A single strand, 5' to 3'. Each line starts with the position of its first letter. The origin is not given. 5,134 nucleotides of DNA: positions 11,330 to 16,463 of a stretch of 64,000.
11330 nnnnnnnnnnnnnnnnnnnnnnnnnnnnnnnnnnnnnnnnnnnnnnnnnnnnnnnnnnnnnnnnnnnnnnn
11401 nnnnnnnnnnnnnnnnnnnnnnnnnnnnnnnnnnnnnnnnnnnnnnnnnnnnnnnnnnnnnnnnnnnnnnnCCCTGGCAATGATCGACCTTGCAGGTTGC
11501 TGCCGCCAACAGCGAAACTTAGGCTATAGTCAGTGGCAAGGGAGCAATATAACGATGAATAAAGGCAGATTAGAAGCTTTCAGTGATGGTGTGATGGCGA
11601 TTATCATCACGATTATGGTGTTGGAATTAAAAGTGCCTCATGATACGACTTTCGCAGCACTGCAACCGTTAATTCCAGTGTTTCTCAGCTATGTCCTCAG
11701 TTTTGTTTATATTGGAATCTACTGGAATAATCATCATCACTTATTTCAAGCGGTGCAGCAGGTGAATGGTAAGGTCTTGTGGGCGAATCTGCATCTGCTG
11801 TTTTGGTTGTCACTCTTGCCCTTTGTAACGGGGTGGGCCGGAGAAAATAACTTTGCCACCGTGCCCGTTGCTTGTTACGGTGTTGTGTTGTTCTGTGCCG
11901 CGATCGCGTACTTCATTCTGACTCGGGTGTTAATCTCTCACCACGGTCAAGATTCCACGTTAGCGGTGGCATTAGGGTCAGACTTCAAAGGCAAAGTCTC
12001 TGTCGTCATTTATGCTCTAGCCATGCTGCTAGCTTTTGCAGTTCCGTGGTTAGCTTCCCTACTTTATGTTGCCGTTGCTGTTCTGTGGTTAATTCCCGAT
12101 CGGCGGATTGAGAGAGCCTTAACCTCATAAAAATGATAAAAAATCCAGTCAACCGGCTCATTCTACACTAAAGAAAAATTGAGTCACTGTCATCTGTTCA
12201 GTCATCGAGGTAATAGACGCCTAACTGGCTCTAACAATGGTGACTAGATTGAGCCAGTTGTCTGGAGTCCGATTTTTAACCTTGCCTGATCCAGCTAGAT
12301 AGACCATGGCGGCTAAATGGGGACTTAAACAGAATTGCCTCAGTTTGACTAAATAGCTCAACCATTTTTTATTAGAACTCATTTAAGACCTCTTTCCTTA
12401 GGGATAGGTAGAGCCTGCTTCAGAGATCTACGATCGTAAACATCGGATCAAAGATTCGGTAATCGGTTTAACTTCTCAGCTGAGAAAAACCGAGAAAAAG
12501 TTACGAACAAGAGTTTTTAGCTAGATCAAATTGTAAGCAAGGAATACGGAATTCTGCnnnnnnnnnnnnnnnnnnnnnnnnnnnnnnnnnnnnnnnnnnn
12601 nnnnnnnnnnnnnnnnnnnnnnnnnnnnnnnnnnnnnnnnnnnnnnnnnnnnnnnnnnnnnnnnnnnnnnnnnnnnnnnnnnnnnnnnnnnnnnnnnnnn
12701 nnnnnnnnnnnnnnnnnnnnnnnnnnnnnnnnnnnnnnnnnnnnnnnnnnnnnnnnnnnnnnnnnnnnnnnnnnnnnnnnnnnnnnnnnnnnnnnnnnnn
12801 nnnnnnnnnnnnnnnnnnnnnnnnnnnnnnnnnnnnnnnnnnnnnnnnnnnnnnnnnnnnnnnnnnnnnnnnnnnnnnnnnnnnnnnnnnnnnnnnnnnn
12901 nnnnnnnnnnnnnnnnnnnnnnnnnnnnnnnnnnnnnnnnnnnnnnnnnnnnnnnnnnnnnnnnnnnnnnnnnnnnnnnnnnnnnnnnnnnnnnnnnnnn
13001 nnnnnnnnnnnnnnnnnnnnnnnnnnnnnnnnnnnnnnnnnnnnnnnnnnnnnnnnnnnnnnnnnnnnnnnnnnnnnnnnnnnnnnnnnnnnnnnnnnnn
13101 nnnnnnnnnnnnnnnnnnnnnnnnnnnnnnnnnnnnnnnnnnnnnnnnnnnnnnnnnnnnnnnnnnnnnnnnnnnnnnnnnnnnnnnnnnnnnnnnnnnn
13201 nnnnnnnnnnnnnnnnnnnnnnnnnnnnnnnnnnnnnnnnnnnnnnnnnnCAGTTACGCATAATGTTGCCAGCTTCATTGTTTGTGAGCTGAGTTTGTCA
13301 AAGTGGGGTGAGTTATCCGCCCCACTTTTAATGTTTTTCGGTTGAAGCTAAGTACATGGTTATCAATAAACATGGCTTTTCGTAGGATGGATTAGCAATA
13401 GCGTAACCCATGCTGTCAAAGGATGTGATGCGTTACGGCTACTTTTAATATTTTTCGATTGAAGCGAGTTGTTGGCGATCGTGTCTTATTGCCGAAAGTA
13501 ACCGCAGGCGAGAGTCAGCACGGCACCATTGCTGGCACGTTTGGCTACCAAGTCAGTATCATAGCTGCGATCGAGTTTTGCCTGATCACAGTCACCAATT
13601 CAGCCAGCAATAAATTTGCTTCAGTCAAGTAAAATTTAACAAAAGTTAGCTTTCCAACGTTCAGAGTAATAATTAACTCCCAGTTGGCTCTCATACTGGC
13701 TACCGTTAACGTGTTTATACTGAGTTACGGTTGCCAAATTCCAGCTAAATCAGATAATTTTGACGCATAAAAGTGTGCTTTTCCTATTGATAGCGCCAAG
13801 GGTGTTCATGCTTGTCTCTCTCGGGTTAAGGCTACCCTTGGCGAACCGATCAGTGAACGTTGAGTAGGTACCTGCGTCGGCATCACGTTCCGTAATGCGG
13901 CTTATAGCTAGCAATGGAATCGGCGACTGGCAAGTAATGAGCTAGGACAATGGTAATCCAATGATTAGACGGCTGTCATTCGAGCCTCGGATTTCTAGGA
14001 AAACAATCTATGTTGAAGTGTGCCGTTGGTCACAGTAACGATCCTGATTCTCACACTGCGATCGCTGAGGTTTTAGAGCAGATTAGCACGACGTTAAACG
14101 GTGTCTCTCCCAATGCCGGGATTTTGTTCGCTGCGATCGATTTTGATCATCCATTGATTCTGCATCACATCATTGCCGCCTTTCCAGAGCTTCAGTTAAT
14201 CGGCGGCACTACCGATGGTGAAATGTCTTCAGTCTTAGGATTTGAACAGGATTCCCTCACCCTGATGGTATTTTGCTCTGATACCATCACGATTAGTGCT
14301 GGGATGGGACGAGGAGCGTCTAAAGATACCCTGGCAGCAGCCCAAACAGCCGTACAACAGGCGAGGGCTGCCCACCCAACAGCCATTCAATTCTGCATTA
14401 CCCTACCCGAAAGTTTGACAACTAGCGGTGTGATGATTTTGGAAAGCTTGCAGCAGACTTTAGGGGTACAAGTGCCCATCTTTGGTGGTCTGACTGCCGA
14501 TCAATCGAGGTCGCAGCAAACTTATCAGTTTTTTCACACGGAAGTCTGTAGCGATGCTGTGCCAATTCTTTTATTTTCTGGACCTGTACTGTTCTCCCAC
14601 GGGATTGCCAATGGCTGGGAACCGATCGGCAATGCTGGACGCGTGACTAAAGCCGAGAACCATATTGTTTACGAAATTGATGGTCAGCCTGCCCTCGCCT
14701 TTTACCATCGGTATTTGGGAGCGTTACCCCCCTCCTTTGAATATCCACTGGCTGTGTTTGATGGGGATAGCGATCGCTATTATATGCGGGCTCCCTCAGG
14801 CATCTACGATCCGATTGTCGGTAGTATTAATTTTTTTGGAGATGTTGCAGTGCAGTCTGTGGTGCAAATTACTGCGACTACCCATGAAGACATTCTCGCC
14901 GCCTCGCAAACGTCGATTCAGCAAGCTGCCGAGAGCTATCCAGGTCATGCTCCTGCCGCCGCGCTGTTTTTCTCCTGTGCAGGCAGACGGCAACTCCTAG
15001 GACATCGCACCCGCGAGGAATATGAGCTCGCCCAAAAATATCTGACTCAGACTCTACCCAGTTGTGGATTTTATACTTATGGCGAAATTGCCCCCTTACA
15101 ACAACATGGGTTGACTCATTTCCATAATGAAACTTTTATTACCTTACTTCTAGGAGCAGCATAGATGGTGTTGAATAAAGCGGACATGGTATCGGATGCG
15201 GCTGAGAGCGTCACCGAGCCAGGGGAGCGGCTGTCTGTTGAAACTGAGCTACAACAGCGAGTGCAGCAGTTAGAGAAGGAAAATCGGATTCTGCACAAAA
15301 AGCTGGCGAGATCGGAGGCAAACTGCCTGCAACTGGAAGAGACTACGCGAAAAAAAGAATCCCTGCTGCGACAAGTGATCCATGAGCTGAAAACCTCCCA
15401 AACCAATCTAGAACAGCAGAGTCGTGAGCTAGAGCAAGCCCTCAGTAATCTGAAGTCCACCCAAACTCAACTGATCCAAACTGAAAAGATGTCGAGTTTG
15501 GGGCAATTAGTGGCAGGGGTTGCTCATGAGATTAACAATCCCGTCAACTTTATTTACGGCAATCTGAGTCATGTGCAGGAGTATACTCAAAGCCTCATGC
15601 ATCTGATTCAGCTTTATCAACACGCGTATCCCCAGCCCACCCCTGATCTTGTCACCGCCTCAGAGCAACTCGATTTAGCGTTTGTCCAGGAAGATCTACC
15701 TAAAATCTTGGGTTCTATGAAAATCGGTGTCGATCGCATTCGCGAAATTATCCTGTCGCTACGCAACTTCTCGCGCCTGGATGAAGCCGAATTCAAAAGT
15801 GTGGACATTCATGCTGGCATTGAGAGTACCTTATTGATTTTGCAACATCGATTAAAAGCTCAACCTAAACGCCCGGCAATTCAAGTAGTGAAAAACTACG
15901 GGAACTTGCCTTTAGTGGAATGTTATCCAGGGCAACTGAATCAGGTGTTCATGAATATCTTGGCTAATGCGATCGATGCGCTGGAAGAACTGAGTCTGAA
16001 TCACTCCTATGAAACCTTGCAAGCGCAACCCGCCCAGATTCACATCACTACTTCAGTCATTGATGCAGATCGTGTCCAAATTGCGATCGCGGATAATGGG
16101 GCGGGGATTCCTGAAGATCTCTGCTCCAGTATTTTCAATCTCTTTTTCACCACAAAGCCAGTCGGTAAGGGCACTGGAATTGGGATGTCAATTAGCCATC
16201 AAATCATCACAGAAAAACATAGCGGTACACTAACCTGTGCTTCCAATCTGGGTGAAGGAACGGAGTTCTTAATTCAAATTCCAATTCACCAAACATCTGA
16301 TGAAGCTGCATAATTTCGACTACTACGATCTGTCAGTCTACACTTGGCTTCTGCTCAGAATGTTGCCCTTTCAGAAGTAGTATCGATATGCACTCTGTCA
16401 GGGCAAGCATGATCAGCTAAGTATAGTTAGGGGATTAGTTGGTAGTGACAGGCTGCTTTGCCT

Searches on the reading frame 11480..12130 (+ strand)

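Call 19: search_protein_families(library=pfam, proteins=[window:11480-12130:+])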
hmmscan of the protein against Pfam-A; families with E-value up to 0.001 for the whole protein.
window:11480-12130:+ (216 aa): 1 family
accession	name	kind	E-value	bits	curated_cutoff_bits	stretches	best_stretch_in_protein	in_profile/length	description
PF06736.16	TMEM175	-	8e-34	116.4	25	1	30-114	1-88/88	Endosomal/lysosomal potassium channel TMEM175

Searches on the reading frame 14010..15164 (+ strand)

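Call 20: search_protein_families(library=pfam, proteins=[window:14010-15164:+])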
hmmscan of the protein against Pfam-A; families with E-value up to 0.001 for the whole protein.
window:14010-15164:+ (384 aa): 2 families
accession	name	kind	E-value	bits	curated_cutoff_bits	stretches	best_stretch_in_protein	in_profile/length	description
PF08495.15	FIST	-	3.5e-41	141.6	23.2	1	36-226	2-189/189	FIST N domain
PF10442.14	FIST_C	-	6.2e-32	110.9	28.5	1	228-362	1-131/131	FIST C domain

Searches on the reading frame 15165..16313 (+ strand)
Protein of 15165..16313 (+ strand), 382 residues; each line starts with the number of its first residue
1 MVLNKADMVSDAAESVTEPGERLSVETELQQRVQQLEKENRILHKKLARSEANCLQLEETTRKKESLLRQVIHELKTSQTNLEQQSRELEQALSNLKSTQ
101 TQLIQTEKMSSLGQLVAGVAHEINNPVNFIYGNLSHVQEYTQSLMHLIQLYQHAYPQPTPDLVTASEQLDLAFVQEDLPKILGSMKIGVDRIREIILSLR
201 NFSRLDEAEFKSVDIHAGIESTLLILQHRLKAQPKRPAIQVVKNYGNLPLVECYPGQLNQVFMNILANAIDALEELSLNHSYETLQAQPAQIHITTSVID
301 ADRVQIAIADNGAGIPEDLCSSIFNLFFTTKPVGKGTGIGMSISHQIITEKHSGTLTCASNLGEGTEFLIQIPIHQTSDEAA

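Call 20: search_protein_families(library=pfam, proteins=[window:15165-16313:+])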
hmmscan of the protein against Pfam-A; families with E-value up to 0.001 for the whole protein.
window:15165-16313:+ (382 aa): 2 families
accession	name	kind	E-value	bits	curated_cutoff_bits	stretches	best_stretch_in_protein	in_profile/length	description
PF02518.31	HATPase_c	-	1.2e-21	77.7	26.4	1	257-374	5-109/111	Histidine kinase-, DNA gyrase B-, and HSP90-like ATPase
PF00512.31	HisKA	-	7.2e-07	29.6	26.9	1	112-139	2-29/66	His Kinase A (phospho-acceptor) domain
